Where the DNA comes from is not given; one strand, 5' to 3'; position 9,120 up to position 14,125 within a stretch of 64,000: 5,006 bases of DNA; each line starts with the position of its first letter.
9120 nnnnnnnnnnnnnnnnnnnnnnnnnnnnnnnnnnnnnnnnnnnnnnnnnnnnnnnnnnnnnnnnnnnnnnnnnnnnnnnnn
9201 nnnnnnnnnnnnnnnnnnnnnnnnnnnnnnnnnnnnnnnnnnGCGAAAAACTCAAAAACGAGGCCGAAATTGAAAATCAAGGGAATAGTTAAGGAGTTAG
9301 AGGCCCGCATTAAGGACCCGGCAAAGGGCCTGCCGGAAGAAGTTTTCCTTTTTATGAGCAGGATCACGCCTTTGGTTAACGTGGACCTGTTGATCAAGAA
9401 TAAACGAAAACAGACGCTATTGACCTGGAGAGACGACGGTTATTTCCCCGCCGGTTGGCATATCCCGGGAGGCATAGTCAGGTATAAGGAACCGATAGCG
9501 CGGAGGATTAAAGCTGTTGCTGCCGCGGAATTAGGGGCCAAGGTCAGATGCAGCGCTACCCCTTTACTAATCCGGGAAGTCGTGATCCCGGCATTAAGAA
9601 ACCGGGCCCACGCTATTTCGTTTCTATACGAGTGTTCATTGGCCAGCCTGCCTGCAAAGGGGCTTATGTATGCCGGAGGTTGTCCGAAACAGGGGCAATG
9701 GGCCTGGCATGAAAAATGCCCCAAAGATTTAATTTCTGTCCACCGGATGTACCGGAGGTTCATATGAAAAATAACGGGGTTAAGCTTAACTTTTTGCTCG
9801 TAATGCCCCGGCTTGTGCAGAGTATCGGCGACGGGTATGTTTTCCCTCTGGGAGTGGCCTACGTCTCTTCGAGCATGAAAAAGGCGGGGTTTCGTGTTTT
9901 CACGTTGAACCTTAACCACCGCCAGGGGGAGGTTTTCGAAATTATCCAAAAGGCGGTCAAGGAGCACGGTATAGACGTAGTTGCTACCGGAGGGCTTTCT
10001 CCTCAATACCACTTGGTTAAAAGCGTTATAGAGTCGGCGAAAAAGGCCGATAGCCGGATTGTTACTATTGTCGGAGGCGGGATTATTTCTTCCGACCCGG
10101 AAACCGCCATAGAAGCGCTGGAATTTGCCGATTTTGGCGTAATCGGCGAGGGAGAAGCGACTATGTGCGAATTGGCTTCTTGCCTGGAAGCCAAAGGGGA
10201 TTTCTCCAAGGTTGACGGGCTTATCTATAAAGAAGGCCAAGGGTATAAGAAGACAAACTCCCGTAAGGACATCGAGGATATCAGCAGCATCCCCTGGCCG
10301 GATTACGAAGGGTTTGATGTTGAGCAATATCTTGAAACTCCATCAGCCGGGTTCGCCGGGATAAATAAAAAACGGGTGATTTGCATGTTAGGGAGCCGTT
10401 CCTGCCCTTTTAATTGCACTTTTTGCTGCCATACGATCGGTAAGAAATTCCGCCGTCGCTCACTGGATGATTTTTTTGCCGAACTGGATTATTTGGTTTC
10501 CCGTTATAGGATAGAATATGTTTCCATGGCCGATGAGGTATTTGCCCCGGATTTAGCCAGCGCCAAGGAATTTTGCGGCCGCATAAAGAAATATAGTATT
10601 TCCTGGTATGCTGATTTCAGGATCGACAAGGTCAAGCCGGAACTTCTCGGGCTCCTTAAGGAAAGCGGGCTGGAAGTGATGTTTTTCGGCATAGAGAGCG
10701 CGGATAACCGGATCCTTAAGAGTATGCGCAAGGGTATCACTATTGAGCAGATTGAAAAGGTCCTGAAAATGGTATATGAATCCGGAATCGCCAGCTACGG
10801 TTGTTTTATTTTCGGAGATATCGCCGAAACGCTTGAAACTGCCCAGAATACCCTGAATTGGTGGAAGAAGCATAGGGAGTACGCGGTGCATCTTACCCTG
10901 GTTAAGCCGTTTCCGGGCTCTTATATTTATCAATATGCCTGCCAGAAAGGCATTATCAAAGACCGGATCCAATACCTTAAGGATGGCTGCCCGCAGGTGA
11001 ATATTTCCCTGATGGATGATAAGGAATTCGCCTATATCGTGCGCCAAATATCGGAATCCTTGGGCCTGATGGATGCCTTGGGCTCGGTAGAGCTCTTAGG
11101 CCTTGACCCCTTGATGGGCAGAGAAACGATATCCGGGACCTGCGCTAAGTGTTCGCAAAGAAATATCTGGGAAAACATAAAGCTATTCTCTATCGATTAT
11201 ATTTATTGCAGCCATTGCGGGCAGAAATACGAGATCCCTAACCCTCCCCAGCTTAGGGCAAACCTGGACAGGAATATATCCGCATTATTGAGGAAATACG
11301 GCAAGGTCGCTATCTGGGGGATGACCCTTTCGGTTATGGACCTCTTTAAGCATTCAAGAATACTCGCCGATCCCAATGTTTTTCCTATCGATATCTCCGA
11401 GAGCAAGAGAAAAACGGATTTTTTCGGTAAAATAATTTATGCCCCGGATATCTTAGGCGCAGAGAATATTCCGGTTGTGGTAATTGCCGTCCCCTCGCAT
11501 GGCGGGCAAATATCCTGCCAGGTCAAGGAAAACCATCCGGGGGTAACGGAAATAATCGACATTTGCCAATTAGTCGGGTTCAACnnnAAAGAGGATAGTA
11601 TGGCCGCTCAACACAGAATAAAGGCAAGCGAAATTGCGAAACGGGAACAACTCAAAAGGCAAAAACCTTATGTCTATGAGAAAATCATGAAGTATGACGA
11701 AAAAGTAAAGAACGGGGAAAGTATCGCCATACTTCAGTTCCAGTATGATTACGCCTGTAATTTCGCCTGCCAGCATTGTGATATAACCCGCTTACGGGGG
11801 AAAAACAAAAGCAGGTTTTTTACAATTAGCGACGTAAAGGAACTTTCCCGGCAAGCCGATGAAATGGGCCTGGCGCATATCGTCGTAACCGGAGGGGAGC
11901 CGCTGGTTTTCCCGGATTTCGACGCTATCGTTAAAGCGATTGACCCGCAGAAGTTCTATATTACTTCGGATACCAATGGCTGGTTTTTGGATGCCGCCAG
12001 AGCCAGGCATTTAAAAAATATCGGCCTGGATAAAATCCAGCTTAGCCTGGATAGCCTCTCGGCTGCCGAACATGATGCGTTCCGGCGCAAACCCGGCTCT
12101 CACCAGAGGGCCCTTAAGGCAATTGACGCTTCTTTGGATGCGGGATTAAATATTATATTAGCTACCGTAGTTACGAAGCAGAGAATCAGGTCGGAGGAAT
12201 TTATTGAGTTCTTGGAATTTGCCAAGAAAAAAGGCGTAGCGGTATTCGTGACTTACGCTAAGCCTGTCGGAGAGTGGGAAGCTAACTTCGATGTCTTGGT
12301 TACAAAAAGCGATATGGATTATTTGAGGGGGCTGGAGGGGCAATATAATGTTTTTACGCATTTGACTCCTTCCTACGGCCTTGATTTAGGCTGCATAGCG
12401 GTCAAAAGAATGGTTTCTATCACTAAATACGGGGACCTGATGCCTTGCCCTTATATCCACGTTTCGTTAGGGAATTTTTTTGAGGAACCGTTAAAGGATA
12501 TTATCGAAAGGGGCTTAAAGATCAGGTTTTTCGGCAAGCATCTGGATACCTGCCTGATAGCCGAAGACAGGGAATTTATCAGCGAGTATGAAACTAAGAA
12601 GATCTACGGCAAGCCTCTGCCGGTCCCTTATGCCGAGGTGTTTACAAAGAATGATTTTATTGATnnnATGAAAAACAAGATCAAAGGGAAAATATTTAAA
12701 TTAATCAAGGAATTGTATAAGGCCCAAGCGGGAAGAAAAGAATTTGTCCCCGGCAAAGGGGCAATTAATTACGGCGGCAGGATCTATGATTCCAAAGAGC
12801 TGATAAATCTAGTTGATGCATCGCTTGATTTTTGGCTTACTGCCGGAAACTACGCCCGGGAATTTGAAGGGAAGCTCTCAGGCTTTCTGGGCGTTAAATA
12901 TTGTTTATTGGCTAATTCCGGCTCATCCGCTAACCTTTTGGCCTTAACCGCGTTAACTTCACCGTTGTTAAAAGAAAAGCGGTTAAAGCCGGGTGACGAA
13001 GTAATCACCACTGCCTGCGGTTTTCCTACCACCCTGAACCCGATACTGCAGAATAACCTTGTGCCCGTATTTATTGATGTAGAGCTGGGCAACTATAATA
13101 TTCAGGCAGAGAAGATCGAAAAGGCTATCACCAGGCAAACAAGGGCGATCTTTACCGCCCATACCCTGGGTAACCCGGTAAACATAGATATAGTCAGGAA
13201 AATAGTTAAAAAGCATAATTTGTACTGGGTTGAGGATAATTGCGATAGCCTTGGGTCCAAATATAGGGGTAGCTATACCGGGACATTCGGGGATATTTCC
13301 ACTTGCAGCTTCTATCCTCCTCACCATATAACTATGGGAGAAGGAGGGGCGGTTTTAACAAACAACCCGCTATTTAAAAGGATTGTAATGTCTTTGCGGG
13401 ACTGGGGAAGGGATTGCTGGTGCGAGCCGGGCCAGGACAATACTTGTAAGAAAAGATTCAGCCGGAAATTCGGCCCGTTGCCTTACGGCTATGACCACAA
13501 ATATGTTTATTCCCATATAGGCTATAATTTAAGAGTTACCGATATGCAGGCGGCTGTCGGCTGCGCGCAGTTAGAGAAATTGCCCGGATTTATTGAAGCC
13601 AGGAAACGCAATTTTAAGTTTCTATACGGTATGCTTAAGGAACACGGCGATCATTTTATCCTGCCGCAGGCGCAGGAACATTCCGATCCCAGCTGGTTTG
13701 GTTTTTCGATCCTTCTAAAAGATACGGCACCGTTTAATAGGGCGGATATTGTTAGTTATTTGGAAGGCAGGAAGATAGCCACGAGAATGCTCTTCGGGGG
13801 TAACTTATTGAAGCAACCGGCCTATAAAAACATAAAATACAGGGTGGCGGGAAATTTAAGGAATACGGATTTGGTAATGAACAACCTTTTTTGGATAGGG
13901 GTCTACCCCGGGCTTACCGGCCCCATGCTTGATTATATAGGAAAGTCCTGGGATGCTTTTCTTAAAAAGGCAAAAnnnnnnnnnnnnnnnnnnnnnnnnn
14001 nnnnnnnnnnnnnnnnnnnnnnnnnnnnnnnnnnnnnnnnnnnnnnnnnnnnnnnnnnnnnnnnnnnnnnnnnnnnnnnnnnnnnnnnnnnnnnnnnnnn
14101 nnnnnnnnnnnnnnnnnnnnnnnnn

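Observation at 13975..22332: Duplicated ArnC/ArnT-like modules: polyprenyl-phosphate GT2 plus a giant GT-C membrane transferase, with a SAM methyltransferase and a B12-rSAM in between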

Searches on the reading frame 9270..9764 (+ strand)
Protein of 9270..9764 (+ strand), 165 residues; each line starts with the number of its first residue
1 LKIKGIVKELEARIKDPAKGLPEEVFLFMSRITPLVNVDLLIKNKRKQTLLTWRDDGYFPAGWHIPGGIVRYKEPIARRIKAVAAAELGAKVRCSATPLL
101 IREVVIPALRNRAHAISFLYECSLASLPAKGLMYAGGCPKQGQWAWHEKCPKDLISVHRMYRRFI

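Call 71: search_protein_families(library=pfam, proteins=[window:9270-9764:+], max_evalue=0.01)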
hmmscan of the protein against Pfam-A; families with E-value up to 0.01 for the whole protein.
window:9270-9764:+ (165 aa): 1 family
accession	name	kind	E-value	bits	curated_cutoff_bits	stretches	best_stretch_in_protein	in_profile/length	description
PF00293.34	NUDIX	-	0.0013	19.2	21.1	1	36-76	4-44/134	NUDIX domain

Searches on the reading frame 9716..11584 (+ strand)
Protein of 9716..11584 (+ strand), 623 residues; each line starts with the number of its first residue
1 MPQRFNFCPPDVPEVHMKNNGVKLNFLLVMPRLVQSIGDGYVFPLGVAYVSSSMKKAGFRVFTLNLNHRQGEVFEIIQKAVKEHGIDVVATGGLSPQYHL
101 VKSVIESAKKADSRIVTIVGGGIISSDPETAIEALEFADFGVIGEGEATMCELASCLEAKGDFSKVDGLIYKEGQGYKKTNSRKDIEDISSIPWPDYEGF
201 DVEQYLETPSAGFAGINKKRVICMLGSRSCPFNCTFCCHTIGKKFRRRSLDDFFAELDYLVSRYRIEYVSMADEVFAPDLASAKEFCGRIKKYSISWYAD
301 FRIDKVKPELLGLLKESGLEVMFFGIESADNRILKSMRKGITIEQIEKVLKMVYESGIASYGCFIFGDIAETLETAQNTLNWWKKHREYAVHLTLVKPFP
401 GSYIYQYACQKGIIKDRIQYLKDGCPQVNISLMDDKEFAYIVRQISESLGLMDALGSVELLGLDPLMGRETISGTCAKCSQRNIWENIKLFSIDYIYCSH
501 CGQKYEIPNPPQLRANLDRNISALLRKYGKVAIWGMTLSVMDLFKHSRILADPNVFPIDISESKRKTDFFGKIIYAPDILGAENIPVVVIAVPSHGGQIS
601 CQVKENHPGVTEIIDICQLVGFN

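Call 5: search_protein_families(library=pfam, proteins=[window:9716-11584:+], max_evalue=0.001)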
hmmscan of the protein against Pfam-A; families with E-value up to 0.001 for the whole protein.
window:9716-11584:+ (623 aa): 2 families
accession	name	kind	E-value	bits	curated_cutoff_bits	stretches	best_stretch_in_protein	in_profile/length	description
PF02310.24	B12-binding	-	7.1e-19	68.3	32.1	1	40-153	10-120/121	B12 binding domain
PF04055.27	Radical_SAM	-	1.5e-17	64.7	29.5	1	227-381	4-164/166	Radical SAM superfamily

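Call 84: search_protein_families(library=ncbifam, proteins=[window:9716-11584:+], max_evalue=1e-10)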
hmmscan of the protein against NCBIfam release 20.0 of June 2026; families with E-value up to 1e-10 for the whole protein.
window:9716-11584:+ (623 aa): 15 families
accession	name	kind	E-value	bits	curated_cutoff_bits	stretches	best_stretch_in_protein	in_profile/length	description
TIGR03471.1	HpnJ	equivalog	4.1e-41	141.3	577.6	1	95-428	78-408/472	hopanoid biosynthesis associated radical SAM protein HpnJ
TIGR02026.1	BchE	equivalog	1.1e-40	140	481.35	1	42-438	20-416/497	magnesium-protoporphyrin IX monomethyl ester anaerobic oxidative cyclase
TIGR04479.1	bcpD_PhpK_rSAM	subfamily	1.1e-35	123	600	1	42-385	70-408/504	PhpK family radical SAM P-methyltransferase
TIGR04072.2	rSAM_ladder_B12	equivalog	1.4e-34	119.5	360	1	42-421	16-385/443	lipid biosynthesis B12-binding/radical SAM protein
NF050148.1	rSAM_ApyD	equivalog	1.5e-30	106.2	750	1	73-408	62-393/645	RiPP biosynthesis radical SAM protein ApyD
NF038361.1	rSAM_Sden_1168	equivalog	1.5e-29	103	575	1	133-415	194-480/560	Sden_1168 family B12-binding radical SAM P-methyltransferase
TIGR04014.1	B12_SAM_MJ_0865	equivalog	4e-27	95.1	360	1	77-411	30-361/434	methyl-coenzyme M reductase glutamine C-methyltransferase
TIGR03975.1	rSAM_ocin_1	subfamily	4.3e-26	91.6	281.85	1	106-360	149-404/606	RiPP maturation radical SAM C-methyltransferase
TIGR04013.1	B12_SAM_MJ_1487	hypoth_equivalog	2.9e-24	85.6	251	1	70-406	31-355/382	TIGR04013 family B12-binding domain/radical SAM domain-containing protein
TIGR04295.1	B12_rSAM_oligo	hypoth_equivalog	1.6e-20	73.2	400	1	102-405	91-381/422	TIGR04295 family B12-binding domain-containing radical SAM protein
NF033712.0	B12_rSAM_KedN5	subfamily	2e-20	72.6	700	1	70-375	47-359/624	KedN5 family methylcobalamin-dependent radical SAM C-methyltransferase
TIGR04385.1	B12_rSAM_cofa1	equivalog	1.5e-19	70.6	450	1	30-415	6-401/438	B12 lower ligand biosynthesis radical SAM protein BzaD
NF033070.1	rSAM_AprD4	equivalog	5.8e-17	61.7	500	1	166-416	148-398/456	AprD4 family radical SAM diol-dehydratase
NF045585.1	rSAM_slr0320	equivalog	8e-17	60.9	775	1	92-386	116-409/511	photosystem II high light acclimation radical SAM protein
TIGR04367.1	HpnR_B12_rSAM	equivalog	1.4e-16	60.1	650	1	44-411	22-376/490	hopanoid C-3 methylase HpnR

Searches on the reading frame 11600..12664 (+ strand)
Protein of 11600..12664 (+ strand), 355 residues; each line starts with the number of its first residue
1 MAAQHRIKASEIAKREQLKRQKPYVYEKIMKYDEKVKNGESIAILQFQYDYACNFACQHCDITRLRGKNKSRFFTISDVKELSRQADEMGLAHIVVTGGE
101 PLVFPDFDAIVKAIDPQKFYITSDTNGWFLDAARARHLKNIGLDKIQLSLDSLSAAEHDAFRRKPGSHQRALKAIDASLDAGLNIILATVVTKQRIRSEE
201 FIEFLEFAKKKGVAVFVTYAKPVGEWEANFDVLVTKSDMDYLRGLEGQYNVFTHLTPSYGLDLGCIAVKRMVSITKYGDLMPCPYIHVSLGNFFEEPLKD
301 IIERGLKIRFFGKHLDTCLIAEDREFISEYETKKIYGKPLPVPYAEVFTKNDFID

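Call 5: search_protein_families(library=pfam, proteins=[window:11600-12664:+], max_evalue=0.001)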
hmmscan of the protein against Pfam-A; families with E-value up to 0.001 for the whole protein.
window:11600-12664:+ (355 aa): 3 families
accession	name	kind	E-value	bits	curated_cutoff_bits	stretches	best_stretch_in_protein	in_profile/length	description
PF04055.27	Radical_SAM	-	2.3e-24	86.9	29.5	1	52-205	6-166/166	Radical SAM superfamily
PF13186.11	SPASM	-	8.2e-05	23.2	21.5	1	265-304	1-45/67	Iron-sulfur cluster-binding domain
PF13353.11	Fer4_12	-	0.00019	22.2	22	1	51-115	13-75/137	4Fe-4S single cluster domain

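Call 84: search_protein_families(library=ncbifam, proteins=[window:11600-12664:+], max_evalue=1e-10)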
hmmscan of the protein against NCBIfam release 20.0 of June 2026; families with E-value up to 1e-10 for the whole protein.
window:11600-12664:+ (355 aa): 29 families (the best 25 are shown)
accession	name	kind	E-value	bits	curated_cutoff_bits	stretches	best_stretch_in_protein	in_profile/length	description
TIGR04545.1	rSAM_ahbD_hemeb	equivalog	1.5e-27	96.9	500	1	50-227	7-182/339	heme b synthase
TIGR02666.1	moaA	equivalog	1.5e-27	96.4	284.05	1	52-226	19-198/336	GTP 3',8-cyclase MoaA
TIGR04303.1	GeoRSP_rSAM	equivalog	8.5e-27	94.6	400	1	49-214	11-170/325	GeoRSP system radical SAM/SPASM protein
TIGR02668.1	moaA_archaeal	equivalog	8.6e-27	93.9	325.25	1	39-217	6-183/303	GTP 3',8-cyclase MoaA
TIGR04055.1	rSAM_NirJ2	equivalog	1.6e-25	90.4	500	1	50-224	7-178/326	putative heme d1 biosynthesis radical SAM protein NirJ2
NF001199.0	PRK00164.2-1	equivalog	1.9e-25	89.6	231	1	40-215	9-182/308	GTP 3',8-cyclase MoaA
NF049973.1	radical_Rv1681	equivalog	1.5e-24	86.6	380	1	50-206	79-235/326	Rv1681 family radical SAM protein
TIGR03962.1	mycofact_rSAM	equivalog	5.4e-23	81.7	265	1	44-236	13-201/339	mycofactocin radical SAM maturase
TIGR04053.2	TIGR04053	equivalog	6.6e-23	81.5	395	1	49-218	14-183/366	TIGR04053 family radical SAM/SPASM domain-containing protein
TIGR04251.1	SCM_rSAM_ScmF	equivalog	5.8e-21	75.3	400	1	46-206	7-170/353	SynChlorMet cassette radical SAM/SPASM protein ScmF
TIGR04103.1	rSAM_nif11_3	equivalog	1.7e-20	73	725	1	51-238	13-196/412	nif11-class peptide radical SAM maturase 3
TIGR04051.1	rSAM_NirJ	equivalog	5.7e-20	71.6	515.45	1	52-216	11-171/354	heme d1 biosynthesis radical SAM protein NirJ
TIGR04347.1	pseudo_SAM_Halo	equivalog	5.8e-20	71.9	525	1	45-220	40-211/390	TIGR04347 family pseudo-SAM/SPASM protein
TIGR04340.1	rSAM_ACGX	hypoth_equivalog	6.4e-20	71.6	400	1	46-231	6-191/341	radical SAM/SPASM domain protein, ACGX system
NF050035.1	rSAM_WgK_link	exception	3.3e-19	69.1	650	1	51-215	17-178/367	radical SAM/SPASM peptide maturase WgkB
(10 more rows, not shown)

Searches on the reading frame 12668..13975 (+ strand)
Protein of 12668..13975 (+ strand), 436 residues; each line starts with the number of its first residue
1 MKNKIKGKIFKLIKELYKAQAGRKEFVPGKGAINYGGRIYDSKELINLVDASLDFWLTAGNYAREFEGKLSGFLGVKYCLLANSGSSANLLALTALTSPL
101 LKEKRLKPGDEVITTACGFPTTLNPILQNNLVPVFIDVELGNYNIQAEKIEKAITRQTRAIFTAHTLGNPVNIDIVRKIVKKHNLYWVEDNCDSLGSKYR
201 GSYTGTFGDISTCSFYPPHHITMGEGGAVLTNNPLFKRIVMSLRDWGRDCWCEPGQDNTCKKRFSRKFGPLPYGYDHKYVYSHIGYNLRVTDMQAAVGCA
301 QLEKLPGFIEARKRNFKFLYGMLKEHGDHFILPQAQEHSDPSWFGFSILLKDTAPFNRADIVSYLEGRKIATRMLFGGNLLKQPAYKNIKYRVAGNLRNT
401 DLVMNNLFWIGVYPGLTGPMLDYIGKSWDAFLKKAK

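Call 6: search_protein_families(library=pfam, proteins=[window:12668-13975:+], max_evalue=0.001)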
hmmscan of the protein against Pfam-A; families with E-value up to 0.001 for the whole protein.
window:12668-13975:+ (436 aa): 2 families
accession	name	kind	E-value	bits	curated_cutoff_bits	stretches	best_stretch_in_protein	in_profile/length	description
PF01041.23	DegT_DnrJ_EryC1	-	3.9e-89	299.8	19.8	1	43-425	5-356/360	DegT/DnrJ/EryC1/StrS aminotransferase family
PF01053.26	Cys_Met_Meta_PP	-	3.6e-06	26.2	27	1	65-192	56-175/381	Cys/Met metabolism PLP-dependent enzyme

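Call 84: search_protein_families(library=ncbifam, proteins=[window:12668-13975:+], max_evalue=1e-10)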
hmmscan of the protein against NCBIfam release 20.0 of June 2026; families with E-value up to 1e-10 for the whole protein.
window:12668-13975:+ (436 aa): 7 families
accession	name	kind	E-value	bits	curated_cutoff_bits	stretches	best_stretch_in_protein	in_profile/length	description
NF011936.0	PRK15407.1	equivalog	1.3e-211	703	423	1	2-434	6-438/440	lipopolysaccharide biosynthesis protein RfbH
TIGR03588.1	PseC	equivalog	1.1e-52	179.2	423.5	1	33-416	2-364/380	UDP-4-amino-4,6-dideoxy-N-acetyl-beta-L-altrosamine transaminase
TIGR04181.1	NHT_00031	hypoth_equivalog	7.3e-50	169.8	420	2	55-236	24-213/359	LegC family aminotransferase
NF008687.0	PRK11706.1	equivalog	8.9e-39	133.3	375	1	58-417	28-359/375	dTDP-4-amino-4,6-dideoxygalactose transaminase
NF008658.2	PRK11658.1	equivalog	2.5e-31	108.7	631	1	48-417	20-362/379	UDP-4-amino-4-deoxy-L-arabinose aminotransferase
TIGR02379.1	ECA_wecE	subfamily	1.9e-29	102.6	434.85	1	59-374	29-319/376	dTDP-4-amino-4,6-dideoxy-D-glucose transaminase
TIGR04427.1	PLP_DesI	equivalog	9.4e-27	94.1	650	1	41-249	30-230/390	dTDP-4-dehydro-6-deoxyglucose aminotransferase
